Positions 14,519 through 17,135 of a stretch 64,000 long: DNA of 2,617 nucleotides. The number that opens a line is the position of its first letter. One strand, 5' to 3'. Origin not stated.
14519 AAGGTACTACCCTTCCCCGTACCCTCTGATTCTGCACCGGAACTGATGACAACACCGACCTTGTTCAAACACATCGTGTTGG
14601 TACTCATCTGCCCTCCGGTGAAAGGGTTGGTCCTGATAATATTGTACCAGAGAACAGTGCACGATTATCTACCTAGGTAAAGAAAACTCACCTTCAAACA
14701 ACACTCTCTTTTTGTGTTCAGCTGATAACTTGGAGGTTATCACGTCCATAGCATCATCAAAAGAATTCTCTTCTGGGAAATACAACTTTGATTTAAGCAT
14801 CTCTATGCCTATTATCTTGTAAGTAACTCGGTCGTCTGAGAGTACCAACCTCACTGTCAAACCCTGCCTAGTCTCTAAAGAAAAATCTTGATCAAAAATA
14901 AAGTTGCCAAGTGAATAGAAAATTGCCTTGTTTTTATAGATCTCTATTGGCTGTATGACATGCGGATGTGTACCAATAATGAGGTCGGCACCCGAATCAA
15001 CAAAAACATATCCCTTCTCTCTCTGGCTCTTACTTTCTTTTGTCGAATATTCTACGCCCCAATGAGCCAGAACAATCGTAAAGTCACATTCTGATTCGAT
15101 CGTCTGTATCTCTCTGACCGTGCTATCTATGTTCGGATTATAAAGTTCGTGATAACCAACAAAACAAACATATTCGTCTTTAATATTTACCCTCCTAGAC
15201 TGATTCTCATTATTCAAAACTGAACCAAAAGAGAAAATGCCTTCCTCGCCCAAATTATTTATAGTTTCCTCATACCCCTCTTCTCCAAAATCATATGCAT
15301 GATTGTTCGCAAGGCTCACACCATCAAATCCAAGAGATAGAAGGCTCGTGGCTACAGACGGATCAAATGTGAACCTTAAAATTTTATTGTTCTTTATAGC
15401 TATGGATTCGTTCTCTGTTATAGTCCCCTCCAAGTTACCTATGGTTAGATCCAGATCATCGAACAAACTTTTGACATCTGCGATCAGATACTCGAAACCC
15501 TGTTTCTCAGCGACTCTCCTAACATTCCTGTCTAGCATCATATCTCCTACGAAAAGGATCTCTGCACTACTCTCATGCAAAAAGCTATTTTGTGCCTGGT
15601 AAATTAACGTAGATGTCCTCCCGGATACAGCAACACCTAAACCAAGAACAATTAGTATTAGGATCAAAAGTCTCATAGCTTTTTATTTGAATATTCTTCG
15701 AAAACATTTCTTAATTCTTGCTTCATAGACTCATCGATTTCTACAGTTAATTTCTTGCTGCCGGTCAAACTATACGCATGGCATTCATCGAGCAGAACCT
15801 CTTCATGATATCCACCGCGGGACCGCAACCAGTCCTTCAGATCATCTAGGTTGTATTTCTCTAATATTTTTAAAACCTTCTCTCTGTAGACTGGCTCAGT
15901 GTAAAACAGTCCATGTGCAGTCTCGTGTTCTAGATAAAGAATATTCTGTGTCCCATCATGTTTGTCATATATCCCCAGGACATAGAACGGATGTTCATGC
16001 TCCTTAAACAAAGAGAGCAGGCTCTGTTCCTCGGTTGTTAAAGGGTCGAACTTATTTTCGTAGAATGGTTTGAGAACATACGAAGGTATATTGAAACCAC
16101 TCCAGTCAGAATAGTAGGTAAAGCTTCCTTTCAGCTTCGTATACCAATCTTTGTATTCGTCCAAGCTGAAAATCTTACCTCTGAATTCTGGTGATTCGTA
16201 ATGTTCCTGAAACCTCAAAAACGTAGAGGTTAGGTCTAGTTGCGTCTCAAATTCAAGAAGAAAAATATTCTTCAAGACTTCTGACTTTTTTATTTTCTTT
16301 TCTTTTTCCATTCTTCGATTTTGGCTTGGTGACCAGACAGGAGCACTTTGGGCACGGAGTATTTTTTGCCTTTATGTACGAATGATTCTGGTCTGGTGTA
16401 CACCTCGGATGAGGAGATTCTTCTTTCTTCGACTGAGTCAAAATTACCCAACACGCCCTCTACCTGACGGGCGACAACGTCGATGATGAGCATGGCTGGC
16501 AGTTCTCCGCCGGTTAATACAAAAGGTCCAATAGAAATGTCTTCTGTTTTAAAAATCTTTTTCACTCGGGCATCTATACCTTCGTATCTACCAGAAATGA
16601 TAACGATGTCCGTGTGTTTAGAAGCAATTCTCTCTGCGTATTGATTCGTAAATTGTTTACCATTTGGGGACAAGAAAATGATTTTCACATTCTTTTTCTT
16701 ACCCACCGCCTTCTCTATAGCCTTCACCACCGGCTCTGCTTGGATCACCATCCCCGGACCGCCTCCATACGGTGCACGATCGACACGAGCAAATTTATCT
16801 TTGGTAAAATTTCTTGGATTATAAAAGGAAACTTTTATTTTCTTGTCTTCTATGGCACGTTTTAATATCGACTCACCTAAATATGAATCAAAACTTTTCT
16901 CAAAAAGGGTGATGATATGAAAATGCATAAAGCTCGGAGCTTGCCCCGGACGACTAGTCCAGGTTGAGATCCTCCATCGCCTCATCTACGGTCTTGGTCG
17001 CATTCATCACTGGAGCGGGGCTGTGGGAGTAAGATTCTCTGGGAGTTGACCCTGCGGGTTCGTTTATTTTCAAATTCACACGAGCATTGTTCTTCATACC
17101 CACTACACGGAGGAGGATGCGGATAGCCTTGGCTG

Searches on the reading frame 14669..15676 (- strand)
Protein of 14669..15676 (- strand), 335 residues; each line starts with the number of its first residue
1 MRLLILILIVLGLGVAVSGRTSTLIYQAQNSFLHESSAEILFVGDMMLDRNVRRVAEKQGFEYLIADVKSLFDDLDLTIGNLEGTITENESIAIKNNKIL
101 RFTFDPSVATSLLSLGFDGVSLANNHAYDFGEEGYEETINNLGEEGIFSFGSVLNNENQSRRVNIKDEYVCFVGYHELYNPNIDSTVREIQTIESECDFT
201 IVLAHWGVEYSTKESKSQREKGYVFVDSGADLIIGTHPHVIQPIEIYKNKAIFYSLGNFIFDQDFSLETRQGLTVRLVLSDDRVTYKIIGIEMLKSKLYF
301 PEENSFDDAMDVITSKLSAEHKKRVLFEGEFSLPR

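Call 13: search_protein_families(library=pfam, proteins=[window:14669-15676:-])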
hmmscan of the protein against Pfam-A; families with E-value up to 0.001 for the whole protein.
window:14669-15676:- (335 aa): 1 family
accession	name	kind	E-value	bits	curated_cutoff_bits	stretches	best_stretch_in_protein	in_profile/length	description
PF09587.15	PGA_cap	-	3.3e-61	207.4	27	1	40-263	2-255/255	Bacterial capsule synthesis protein PGA_cap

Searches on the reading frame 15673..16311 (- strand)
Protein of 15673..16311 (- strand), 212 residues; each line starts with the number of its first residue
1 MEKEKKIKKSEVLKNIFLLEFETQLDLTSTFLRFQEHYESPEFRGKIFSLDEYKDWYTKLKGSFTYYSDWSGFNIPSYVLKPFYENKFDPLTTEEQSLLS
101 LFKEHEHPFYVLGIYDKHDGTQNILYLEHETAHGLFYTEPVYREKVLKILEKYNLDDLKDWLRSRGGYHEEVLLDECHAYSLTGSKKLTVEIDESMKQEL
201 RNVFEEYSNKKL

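Call 13: search_protein_families(library=pfam, proteins=[window:15673-16311:-])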
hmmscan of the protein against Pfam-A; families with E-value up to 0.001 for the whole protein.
window:15673-16311:- (212 aa): 0 families

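Call 36: search_protein_families(library=pfam, proteins=[window:15673-16311:-], max_evalue=1)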
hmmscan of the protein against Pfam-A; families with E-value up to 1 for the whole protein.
window:15673-16311:- (212 aa): 0 families

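Call 67: search_protein_families(library=phrogs, proteins=[window:15673-16311:-], max_evalue=0.1)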
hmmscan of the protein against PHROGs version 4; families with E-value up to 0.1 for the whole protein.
window:15673-16311:- (212 aa): 1 family
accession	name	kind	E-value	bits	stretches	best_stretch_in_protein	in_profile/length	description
phrog_12727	-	lysis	0.085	13.1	0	131-208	123-199/393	endolysin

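Call 68: search_protein_families(library=ncbifam, proteins=[window:15673-16311:-], max_evalue=0.1)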
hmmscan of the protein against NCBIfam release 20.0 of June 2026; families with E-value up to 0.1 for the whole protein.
window:15673-16311:- (212 aa): 0 families

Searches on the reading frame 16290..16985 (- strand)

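Call 13: search_protein_families(library=pfam, proteins=[window:16290-16985:-])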
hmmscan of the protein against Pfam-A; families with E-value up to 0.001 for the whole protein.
window:16290-16985:- (231 aa): 1 family
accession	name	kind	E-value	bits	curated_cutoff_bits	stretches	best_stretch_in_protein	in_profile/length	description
PF01746.26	tRNA_m1G_MT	-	1.6e-41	142.6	27.3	1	42-229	2-184/195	tRNA (Guanine-1)-methyltransferase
